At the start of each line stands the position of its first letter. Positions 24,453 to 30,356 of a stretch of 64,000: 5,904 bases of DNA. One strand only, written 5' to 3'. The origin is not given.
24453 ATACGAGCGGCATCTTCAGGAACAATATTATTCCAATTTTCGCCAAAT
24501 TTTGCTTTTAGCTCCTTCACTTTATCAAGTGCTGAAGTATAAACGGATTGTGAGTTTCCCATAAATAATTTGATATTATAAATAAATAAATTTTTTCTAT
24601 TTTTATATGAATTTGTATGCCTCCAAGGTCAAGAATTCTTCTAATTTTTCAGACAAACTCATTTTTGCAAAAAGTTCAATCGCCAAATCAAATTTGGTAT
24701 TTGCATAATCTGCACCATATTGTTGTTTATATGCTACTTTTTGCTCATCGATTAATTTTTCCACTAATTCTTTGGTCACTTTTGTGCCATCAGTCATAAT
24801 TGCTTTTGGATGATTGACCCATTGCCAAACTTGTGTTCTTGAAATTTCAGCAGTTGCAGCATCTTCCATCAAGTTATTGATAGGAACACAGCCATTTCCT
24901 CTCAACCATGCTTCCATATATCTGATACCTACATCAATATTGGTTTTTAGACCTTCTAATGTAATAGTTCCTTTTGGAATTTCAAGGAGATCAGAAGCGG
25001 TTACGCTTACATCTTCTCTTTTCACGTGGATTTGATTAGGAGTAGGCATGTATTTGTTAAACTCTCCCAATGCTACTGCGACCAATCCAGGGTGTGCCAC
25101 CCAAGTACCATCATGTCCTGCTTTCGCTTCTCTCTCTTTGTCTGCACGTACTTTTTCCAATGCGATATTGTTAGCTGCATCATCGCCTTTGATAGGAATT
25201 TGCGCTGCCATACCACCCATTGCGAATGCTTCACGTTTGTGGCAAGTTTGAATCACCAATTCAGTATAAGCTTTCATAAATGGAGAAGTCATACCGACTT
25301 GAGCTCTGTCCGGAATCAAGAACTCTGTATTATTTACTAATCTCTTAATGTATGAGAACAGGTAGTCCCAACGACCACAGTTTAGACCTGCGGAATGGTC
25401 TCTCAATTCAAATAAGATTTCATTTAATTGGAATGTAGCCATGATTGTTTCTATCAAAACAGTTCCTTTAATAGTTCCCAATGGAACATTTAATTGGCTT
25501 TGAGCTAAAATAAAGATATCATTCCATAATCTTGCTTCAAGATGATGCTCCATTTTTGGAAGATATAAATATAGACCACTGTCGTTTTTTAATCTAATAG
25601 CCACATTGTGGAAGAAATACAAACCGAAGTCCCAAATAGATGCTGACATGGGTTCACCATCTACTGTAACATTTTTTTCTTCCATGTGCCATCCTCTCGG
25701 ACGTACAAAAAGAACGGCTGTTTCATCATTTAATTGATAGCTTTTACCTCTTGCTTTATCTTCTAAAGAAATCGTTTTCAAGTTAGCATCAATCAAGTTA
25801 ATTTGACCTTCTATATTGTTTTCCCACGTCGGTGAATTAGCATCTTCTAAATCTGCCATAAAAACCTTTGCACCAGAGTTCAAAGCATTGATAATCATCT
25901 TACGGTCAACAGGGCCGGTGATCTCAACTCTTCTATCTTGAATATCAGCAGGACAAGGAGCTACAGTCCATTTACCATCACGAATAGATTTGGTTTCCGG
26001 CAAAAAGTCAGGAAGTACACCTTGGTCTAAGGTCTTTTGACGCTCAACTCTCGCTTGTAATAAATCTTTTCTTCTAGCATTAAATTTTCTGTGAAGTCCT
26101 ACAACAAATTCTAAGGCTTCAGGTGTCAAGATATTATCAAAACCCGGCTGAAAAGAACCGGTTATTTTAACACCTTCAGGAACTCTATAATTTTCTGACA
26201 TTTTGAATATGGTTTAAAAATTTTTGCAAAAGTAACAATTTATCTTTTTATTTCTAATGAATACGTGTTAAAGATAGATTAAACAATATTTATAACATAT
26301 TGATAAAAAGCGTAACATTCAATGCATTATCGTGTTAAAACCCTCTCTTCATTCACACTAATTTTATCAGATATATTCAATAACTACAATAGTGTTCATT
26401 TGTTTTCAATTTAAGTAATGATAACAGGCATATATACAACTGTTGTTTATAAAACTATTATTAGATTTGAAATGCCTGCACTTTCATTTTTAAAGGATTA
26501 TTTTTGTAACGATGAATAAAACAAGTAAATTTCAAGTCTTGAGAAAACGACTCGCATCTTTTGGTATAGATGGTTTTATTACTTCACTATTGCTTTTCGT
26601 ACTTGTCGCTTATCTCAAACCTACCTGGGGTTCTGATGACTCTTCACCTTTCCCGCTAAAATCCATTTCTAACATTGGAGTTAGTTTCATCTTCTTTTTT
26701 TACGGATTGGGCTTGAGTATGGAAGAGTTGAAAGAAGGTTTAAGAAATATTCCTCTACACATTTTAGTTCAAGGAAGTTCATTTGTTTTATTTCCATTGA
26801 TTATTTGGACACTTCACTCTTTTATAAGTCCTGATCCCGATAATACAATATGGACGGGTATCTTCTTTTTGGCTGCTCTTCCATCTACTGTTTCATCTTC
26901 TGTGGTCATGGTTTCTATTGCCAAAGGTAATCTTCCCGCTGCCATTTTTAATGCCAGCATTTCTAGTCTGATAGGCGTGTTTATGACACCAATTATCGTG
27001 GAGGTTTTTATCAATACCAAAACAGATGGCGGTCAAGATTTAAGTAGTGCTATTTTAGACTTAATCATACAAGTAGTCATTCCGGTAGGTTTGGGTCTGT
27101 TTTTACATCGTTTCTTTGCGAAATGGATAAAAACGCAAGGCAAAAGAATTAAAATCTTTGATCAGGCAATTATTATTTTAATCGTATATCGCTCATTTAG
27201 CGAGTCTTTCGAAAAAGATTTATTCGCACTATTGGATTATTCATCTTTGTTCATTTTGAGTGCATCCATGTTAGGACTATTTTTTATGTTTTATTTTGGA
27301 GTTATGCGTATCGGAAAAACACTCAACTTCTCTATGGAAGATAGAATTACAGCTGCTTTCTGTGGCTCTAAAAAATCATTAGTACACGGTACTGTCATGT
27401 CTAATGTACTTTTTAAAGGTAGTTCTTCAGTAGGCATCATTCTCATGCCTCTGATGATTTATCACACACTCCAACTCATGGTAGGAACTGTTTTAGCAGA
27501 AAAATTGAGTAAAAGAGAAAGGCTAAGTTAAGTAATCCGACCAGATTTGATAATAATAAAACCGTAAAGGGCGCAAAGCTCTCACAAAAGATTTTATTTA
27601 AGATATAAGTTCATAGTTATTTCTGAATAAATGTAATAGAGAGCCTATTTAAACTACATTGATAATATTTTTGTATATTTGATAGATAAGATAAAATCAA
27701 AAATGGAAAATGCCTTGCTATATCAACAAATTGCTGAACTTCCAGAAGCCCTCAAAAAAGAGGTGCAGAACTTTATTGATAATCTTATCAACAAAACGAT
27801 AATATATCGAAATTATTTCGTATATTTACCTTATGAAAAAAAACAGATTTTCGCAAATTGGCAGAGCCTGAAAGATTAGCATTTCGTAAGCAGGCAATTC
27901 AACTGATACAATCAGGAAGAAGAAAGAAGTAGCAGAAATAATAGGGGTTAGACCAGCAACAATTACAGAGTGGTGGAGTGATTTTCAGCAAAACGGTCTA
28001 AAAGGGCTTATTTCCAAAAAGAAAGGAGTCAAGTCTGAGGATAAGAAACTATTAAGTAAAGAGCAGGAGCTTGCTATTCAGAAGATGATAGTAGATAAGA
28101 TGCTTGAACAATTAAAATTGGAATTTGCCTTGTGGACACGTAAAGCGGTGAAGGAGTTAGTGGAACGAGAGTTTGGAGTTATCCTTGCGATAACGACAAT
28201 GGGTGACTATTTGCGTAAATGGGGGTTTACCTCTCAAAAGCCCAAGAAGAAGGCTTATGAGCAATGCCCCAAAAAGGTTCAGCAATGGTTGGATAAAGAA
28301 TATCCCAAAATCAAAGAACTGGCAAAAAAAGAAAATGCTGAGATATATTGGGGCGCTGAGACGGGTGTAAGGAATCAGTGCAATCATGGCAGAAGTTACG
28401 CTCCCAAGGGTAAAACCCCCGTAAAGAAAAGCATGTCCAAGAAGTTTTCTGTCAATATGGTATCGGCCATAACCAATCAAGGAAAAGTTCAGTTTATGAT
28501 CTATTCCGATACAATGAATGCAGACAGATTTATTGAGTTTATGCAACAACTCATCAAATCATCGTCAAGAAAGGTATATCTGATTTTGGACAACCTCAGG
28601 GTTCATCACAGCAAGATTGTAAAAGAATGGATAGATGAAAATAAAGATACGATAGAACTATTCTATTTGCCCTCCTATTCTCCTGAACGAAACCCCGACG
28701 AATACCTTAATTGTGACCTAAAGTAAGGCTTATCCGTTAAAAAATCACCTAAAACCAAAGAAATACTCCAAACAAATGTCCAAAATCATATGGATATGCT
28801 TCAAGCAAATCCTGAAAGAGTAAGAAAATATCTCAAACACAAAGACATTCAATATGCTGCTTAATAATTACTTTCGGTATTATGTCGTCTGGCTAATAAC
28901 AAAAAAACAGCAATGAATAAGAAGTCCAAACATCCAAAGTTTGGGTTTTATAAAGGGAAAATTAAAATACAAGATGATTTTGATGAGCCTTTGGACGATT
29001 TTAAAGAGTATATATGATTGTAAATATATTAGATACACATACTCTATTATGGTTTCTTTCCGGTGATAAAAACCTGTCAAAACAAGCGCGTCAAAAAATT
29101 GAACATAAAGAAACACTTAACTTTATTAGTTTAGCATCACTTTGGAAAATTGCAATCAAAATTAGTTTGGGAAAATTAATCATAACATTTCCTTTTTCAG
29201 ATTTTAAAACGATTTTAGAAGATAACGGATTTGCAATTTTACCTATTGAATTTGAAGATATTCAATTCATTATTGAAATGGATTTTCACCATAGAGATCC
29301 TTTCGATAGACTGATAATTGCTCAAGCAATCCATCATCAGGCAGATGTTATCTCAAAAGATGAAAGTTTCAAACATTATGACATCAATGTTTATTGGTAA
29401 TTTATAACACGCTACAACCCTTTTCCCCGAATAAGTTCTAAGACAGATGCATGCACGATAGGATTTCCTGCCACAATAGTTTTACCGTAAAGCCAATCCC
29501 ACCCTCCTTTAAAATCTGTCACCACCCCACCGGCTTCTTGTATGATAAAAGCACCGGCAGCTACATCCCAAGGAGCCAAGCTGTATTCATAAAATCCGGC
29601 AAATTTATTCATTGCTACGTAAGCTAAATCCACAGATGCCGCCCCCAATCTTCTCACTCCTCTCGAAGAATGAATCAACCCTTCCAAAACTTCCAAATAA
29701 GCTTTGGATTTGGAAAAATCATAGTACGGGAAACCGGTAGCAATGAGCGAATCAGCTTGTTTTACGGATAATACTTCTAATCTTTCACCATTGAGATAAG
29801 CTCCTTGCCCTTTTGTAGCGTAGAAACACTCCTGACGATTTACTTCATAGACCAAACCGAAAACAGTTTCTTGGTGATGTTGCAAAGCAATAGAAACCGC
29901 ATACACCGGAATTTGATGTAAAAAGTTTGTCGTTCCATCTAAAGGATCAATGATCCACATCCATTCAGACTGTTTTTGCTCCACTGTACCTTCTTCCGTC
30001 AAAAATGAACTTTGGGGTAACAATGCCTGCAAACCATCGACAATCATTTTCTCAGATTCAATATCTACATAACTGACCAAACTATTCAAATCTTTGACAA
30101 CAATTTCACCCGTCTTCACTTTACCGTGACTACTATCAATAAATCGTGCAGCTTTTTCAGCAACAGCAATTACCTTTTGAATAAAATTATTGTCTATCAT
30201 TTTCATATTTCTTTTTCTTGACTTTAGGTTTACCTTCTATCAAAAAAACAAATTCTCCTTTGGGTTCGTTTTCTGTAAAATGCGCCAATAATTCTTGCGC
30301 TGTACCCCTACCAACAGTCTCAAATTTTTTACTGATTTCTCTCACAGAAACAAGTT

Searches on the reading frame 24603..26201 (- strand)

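Call 43: search_protein_families(library=pfam, proteins=[window:24603-26201:-])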
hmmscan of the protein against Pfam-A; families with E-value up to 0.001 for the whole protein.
window:24603-26201:- (532 aa): 3 families
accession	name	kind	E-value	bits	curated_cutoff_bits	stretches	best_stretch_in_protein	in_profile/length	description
PF01274.28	MS_TIM-barrel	-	2.6e-111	371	26.4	1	163-408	1-248/248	Malate synthase, TIM barrel domain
PF20659.2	MS_C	-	9e-41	139.5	23.1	1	413-530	2-116/118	Malate synthase, C-terminal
PF20656.2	MS_N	-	7e-22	77.2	23.5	1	10-71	2-63/64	Malate synthase, N-terminal domain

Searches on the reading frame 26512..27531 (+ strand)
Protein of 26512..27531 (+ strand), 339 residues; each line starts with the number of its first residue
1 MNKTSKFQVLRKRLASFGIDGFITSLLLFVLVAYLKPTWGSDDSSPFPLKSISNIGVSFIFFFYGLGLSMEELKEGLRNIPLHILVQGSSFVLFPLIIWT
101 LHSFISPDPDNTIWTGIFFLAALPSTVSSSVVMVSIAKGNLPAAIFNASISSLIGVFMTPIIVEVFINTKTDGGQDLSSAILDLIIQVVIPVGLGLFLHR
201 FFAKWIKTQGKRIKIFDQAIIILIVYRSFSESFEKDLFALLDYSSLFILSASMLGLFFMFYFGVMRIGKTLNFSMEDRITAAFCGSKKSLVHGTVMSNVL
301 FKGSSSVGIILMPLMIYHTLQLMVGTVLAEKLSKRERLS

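Call 43: search_protein_families(library=pfam, proteins=[window:26512-27531:+])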
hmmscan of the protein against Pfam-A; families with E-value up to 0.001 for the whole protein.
window:26512-27531:+ (339 aa): 2 families
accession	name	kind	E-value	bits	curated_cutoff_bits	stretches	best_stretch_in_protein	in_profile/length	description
PF13593.11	SBF_like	-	1.2e-87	294.5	25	1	20-333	1-312/313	SBF-like CPA transporter family (DUF4137)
PF01758.21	SBF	-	1.5e-14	54.6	24.3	1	55-231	2-183/191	Sodium Bile acid symporter family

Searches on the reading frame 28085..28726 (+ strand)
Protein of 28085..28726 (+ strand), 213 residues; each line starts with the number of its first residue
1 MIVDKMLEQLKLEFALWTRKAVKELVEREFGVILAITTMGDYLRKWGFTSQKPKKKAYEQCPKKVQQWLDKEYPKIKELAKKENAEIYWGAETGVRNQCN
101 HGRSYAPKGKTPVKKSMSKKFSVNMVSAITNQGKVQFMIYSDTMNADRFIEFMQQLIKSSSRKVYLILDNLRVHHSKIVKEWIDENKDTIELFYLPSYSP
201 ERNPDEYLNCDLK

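Call 44: search_protein_families(library=pfam, proteins=[window:28085-28726:+])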
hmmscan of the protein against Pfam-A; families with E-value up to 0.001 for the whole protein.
window:28085-28726:+ (213 aa): 2 families
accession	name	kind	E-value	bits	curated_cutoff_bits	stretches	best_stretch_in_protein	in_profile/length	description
PF13358.12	DDE_3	-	3.2e-36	124.8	28.6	1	87-213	2-130/146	DDE superfamily endonuclease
PF13592.12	HTH_33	-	1e-19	70.3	25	1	13-71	1-59/60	Winged helix-turn helix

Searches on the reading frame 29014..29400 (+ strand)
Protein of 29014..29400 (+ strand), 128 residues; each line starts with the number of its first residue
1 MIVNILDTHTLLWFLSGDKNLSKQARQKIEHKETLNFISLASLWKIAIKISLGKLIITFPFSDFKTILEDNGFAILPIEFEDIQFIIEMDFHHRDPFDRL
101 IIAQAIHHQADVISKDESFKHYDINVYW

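Call 44: search_protein_families(library=pfam, proteins=[window:29014-29400:+])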
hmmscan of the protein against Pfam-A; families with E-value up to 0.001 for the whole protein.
window:29014-29400:+ (128 aa): 1 family
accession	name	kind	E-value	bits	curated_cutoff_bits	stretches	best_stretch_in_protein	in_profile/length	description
PF01850.27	PIN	-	1e-12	49.2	23.6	1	5-123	2-118/120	PIN domain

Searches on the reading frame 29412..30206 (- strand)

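Call 44: search_protein_families(library=pfam, proteins=[window:29412-30206:-])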
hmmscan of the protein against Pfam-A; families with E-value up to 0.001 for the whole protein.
window:29412-30206:- (264 aa): 1 family
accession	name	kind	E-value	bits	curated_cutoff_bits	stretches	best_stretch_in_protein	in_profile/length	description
PF00459.30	Inositol_P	-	5.9e-61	206.8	27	1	13-258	10-265/271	Inositol monophosphatase family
